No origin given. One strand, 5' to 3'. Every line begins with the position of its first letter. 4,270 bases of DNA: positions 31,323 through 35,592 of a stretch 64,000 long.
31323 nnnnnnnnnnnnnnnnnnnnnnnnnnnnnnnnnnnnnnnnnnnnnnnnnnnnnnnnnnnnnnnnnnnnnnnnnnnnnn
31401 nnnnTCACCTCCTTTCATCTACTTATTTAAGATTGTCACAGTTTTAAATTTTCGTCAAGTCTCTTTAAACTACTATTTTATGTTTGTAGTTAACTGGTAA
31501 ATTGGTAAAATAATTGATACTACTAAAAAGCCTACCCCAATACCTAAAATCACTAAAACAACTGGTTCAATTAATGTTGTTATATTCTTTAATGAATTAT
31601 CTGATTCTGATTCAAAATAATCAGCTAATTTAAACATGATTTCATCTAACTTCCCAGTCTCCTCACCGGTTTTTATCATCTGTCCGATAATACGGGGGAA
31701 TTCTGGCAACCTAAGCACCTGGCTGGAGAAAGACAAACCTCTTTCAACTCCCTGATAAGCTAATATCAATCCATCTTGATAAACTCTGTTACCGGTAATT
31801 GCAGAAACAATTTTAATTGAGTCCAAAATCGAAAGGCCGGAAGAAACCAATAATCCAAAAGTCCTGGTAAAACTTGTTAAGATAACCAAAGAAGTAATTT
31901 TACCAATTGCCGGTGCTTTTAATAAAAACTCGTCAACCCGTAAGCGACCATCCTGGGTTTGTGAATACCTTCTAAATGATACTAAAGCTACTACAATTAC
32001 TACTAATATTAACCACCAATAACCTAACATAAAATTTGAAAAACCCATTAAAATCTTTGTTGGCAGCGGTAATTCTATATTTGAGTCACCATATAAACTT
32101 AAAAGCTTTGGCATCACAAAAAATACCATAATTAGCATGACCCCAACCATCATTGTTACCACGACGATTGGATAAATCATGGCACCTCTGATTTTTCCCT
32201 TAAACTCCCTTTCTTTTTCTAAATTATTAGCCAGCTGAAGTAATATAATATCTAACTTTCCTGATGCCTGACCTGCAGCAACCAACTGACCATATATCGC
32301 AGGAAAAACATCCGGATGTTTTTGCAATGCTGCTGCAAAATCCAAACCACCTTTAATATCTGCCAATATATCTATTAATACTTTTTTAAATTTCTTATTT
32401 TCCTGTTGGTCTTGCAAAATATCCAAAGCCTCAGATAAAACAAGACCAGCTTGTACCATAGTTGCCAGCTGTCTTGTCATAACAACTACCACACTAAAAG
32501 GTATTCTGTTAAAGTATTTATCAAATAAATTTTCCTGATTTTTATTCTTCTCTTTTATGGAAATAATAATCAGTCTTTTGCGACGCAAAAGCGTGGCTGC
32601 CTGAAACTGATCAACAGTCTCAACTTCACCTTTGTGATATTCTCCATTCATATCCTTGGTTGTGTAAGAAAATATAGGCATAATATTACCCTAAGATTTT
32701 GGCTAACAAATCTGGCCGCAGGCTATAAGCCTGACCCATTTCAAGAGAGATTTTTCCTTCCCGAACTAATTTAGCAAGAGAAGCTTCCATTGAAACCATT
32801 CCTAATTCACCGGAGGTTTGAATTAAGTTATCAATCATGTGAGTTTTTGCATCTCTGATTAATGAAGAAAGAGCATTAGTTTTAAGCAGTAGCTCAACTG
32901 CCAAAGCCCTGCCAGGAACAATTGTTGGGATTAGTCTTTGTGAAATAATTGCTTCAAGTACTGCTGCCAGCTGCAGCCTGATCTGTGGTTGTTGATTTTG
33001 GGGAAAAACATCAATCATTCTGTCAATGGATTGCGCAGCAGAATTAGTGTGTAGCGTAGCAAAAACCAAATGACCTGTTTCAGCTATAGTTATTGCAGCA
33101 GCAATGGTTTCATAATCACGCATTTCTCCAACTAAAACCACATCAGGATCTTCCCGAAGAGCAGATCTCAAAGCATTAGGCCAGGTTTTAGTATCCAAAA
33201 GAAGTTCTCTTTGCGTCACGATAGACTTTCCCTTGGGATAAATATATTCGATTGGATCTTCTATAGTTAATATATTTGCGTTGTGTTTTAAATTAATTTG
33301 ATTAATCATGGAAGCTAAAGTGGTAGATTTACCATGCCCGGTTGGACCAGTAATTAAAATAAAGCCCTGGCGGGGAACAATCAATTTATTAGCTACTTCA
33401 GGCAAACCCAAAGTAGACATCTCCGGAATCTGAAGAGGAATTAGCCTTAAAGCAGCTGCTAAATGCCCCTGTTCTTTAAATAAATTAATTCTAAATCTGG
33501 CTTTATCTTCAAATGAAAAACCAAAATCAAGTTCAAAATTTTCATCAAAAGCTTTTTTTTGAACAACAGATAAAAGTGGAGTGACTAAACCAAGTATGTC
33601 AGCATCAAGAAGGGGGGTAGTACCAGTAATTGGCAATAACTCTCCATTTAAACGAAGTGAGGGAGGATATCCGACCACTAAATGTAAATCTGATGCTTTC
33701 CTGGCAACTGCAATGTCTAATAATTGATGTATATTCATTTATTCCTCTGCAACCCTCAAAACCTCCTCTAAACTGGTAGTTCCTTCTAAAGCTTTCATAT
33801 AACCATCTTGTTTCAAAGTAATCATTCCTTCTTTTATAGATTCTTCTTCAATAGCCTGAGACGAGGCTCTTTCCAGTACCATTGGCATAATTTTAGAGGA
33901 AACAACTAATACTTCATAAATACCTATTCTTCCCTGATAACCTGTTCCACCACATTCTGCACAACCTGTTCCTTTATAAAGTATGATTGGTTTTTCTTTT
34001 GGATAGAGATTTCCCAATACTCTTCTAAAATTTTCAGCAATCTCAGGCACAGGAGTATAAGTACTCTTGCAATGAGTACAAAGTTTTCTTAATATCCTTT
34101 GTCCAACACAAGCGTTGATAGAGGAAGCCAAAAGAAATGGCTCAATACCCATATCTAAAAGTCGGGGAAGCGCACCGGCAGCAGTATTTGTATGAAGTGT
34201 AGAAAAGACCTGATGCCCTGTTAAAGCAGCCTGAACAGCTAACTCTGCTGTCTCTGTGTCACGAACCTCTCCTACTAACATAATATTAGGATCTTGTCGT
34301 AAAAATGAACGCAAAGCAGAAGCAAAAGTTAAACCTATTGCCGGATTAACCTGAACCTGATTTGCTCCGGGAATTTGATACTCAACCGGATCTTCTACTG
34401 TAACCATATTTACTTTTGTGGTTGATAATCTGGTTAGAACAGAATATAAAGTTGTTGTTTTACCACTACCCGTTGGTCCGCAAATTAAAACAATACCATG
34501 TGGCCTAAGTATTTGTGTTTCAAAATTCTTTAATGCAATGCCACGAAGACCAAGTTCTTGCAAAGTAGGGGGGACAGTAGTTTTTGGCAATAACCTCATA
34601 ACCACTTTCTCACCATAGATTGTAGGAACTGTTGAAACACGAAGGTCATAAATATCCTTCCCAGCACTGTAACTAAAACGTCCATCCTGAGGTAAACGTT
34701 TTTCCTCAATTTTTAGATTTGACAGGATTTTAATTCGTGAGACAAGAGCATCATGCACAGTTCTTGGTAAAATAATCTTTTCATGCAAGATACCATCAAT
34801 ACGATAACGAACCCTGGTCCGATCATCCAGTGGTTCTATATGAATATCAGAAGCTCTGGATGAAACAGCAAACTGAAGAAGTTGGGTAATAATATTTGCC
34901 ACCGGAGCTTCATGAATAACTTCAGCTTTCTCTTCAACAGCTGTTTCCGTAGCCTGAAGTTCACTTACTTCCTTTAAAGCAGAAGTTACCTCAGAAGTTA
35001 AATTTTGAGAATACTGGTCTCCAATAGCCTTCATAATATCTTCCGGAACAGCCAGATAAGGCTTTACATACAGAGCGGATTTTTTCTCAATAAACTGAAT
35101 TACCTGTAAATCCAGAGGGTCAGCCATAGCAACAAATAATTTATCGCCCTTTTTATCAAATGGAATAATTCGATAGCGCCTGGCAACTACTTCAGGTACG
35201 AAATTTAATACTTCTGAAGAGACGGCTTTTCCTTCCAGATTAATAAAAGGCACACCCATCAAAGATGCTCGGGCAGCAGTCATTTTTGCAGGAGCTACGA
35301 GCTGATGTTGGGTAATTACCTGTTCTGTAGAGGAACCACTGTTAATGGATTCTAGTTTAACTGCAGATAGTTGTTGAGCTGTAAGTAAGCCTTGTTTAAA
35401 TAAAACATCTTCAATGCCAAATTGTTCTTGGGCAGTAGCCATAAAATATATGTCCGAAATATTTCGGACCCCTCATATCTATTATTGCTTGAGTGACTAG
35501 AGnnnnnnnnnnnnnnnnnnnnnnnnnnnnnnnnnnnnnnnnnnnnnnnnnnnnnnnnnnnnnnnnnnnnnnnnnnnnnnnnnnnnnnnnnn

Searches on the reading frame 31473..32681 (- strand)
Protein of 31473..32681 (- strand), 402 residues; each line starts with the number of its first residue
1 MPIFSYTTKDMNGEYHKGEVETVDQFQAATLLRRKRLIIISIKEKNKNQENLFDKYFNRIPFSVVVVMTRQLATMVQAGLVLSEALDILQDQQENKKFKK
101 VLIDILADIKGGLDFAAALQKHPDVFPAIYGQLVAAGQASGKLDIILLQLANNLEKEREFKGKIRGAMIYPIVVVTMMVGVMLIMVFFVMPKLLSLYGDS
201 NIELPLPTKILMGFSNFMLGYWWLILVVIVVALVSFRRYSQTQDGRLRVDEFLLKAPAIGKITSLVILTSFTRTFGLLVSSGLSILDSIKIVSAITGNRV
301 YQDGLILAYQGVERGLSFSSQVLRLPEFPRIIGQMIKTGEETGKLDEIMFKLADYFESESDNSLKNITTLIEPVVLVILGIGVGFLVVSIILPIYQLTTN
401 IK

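Call 5: search_protein_families(library=pfam, proteins=[window:31473-32681:-], max_evalue=0.01)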
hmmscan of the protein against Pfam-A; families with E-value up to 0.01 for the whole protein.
window:31473-32681:- (402 aa): 2 families
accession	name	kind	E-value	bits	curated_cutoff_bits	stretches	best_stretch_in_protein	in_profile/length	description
PF00482.28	T2SSF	-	5.2e-59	198.1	25.2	2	69-191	2-125/125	Type II secretion system (T2SS), protein F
PF20990.2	DUF2207_C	-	0.0003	21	33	1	31-250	38-201/247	Predicted membrane protein (DUF2207) C-terminal domain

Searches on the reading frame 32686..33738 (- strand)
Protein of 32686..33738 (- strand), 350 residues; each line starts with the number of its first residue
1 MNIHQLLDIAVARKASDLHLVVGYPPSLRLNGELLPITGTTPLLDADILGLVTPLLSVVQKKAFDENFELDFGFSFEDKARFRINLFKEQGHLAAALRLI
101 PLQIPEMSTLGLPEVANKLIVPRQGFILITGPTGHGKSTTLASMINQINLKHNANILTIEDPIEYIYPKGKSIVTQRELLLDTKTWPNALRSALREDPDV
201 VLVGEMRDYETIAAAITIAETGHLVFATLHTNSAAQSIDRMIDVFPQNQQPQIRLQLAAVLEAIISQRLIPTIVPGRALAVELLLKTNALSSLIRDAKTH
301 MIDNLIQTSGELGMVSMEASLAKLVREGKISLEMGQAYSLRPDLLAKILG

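Call 5: search_protein_families(library=pfam, proteins=[window:32686-33738:-], max_evalue=0.01)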
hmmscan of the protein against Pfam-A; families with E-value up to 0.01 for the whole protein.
window:32686-33738:- (350 aa): 9 families
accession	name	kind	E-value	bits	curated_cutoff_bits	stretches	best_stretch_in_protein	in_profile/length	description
PF00437.27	T2SSE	-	7.1e-46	157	24.9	1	95-274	107-282/370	Type II/IV secretion system protein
PF13401.12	AAA_22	-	0.0002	22.1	27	1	123-179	4-50/130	AAA domain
PF01935.23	DUF87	-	0.0008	20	23.2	1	128-159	27-58/220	Helicase HerA, central domain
PF25199.1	nSTAND_NTPase5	-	0.0013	19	34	1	123-164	40-81/145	Novel STAND NTPase 5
PF13086.12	AAA_11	-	0.0014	18.9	27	1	120-155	13-54/257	AAA domain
PF20720.3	nSTAND3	-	0.0036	17.4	27.2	1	122-162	15-54/155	Novel STAND NTPase 3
PF13555.12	AAA_29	-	0.0039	17.3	27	0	121-141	19-39/61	P-loop containing region of AAA domain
PF01580.24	FtsK_SpoIIIE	-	0.0071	16.3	24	0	113-155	30-70/221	FtsK/SpoIIIE family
PF13476.12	AAA_23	-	0.0098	17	27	0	121-142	16-37/201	AAA domain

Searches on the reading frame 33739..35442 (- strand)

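Call 5: search_protein_families(library=pfam, proteins=[window:33739-35442:-], max_evalue=0.01)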
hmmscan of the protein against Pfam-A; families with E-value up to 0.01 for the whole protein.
window:33739-35442:- (567 aa): 11 families
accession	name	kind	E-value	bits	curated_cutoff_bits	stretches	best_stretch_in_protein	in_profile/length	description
PF00437.27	T2SSE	-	9.6e-128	426.4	24.9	1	178-563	5-370/370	Type II/IV secretion system protein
PF05157.20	MshEN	-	3e-18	66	23.1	1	62-146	1-86/90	MshEN domain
PF20720.3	nSTAND3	-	2.9e-05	24.3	27.2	1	310-354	12-56/155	Novel STAND NTPase 3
PF13191.12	AAA_16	-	0.00038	21.4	32.6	1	313-411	23-112/167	AAA ATPase domain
PF13401.12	AAA_22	-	0.0005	20.8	27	1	315-352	5-42/130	AAA domain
PF13476.12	AAA_23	-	0.00081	20.5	27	1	314-332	18-36/201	AAA domain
PF25199.1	nSTAND_NTPase5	-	0.0011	19.2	34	1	315-349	41-76/145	Novel STAND NTPase 5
PF12775.13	AAA_7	-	0.0027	17.7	25.8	1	311-349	29-67/181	P-loop containing dynein motor region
PF03215.21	Rad17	-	0.0045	17.4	23.8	1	313-344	43-73/186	Rad17 P-loop domain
PF13173.12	AAA_14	-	0.0046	17.4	27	1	316-408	3-86/129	AAA domain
PF13555.12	AAA_29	-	0.0059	16.8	27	1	312-335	19-42/61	P-loop containing region of AAA domain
